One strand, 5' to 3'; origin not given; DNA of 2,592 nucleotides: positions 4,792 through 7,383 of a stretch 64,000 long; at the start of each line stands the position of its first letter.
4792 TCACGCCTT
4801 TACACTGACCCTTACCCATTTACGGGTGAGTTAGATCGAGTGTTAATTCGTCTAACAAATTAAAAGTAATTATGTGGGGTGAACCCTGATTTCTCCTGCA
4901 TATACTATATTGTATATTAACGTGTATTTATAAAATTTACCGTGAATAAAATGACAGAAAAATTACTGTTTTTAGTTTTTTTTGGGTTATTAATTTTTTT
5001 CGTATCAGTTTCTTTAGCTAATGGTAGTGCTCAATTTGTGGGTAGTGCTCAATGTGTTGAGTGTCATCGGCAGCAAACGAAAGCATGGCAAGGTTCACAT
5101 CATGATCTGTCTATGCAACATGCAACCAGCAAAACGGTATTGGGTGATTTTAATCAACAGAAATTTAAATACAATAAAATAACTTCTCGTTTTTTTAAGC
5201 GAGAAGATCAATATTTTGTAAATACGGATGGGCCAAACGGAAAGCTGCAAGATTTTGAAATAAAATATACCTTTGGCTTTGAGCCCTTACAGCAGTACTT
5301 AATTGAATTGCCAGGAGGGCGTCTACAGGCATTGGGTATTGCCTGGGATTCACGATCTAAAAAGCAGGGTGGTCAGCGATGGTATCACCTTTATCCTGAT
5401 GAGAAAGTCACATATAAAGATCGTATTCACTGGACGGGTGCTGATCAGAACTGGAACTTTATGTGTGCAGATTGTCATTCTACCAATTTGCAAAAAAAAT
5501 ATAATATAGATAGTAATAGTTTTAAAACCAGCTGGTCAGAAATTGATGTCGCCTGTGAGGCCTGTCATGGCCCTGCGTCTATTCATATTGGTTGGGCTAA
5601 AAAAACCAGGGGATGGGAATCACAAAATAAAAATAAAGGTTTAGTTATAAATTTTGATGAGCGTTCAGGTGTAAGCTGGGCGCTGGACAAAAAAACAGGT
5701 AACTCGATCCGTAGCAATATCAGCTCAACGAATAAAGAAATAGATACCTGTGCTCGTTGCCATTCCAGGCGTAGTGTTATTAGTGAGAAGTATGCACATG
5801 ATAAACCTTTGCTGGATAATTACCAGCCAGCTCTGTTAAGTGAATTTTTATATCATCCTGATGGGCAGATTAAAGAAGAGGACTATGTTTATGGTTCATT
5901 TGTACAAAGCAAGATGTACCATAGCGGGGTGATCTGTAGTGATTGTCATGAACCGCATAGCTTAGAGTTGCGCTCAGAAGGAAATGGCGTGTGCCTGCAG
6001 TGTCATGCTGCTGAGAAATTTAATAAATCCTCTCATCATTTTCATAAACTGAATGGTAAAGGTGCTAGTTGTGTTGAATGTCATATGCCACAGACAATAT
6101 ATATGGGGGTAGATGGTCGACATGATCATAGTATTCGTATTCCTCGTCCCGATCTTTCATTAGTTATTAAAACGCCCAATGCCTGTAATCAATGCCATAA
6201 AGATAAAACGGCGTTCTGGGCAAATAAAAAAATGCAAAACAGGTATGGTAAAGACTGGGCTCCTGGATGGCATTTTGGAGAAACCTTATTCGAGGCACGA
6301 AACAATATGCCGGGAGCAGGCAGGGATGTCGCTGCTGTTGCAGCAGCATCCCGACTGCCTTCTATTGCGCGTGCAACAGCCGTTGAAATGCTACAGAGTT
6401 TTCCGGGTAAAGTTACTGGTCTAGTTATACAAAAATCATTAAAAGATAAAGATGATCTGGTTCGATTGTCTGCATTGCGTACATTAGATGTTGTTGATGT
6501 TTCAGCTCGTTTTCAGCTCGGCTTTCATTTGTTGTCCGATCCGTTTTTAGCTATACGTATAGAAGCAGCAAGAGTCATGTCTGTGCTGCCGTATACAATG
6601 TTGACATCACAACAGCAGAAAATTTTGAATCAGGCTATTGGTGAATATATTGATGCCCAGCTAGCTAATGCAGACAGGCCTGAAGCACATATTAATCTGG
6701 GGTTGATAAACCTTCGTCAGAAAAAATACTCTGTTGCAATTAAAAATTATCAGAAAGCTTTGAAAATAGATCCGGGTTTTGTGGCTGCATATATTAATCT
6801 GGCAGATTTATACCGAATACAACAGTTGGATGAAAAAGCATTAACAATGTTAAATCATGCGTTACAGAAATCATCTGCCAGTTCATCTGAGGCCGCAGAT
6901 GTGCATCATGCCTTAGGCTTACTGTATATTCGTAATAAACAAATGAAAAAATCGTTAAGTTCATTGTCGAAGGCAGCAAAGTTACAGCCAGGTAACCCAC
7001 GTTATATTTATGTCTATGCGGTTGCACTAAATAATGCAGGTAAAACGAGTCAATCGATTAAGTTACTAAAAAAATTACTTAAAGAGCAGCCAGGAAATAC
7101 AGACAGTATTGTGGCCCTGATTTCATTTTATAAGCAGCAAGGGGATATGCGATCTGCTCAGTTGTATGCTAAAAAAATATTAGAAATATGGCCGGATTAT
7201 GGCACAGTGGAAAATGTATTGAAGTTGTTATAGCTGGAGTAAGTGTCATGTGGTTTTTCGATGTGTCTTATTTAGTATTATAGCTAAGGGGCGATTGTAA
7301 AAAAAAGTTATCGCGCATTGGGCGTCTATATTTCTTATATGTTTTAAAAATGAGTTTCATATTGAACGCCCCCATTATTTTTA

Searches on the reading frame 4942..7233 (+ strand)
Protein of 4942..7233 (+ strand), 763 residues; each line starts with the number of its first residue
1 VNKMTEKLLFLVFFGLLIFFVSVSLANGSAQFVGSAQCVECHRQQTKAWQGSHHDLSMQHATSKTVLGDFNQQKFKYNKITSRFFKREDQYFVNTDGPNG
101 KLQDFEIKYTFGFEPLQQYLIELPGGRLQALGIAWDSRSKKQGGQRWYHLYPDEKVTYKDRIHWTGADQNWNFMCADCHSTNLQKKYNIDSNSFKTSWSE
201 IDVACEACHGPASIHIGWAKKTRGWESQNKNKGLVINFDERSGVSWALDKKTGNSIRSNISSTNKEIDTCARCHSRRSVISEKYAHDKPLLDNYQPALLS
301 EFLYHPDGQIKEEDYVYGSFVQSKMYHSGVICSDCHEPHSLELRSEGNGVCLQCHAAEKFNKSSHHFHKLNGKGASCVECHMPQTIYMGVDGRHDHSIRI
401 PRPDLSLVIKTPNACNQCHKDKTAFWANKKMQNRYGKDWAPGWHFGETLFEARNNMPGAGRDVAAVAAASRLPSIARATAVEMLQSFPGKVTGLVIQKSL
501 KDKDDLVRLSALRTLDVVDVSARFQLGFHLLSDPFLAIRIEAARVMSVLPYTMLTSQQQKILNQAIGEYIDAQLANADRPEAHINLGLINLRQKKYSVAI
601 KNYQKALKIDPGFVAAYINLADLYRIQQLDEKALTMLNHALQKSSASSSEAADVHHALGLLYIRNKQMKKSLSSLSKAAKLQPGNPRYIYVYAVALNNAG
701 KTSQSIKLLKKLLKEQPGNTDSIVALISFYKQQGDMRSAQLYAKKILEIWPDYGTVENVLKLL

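Call 65: search_protein_families(library=pfam, proteins=[window:4942-7233:+], max_evalue=0.00001)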
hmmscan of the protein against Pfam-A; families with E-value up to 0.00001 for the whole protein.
window:4942-7233:+ (763 aa): 17 families
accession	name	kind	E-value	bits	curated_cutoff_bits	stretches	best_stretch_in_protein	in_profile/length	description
PF07719.23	TPR_2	-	9.7e-17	60.1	27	1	580-612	1-33/34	Tetratricopeptide repeat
PF00515.34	TPR_1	-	7.3e-15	54.5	27.8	1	580-613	1-34/34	Tetratricopeptide repeat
PF14559.12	TPR_19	-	1.4e-14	54.6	25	1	591-643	2-54/68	Tetratricopeptide repeat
PF13181.12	TPR_8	-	5.1e-14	51.6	25.7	0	581-611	2-32/34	Tetratricopeptide repeat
PF13428.12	TPR_14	-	6.4e-14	51.5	23.5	0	580-623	1-44/44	Tetratricopeptide repeat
PF23914.1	TPR_CcmH_CycH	-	6.4e-12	46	42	1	627-751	25-152/158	Cytochrome c-type biogenesis protein H TPR domain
PF13424.12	TPR_12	-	4.1e-10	40.1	30.1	0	615-681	4-74/77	Tetratricopeptide repeat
PF13431.12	TPR_17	-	9.1e-10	38.5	24.4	0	603-633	2-32/34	Tetratricopeptide repeat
PF13432.12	TPR_16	-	1.3e-09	38.8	32.7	0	564-612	15-63/65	Tetratricopeptide repeat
PF13414.12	TPR_11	-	1.2e-08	34.9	26.8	1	593-624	7-38/42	TPR repeat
PF14522.11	Cytochrome_C7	-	1.6e-08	34.7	24.8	0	364-429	4-58/67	Cytochrome c7 and related cytochrome c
PF13435.11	Cytochrome_C554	-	3.3e-08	34.8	20.8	0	146-210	21-84/84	Cytochrome c554 and c-prime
PF25064.1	ARM_TT21_5th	-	8e-08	33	27.8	0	589-680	10-100/117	TT21 fifth ARM repeats domain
PF09699.15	Paired_CXXCH_1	-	9.2e-07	28.9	20.6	0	332-359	9-40/41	Doubled CXXCH motif (Paired_CXXCH_1)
PF02335.20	Cytochrom_C552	-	2.4e-06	27.2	24.1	0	372-428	242-291/438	Cytochrome c552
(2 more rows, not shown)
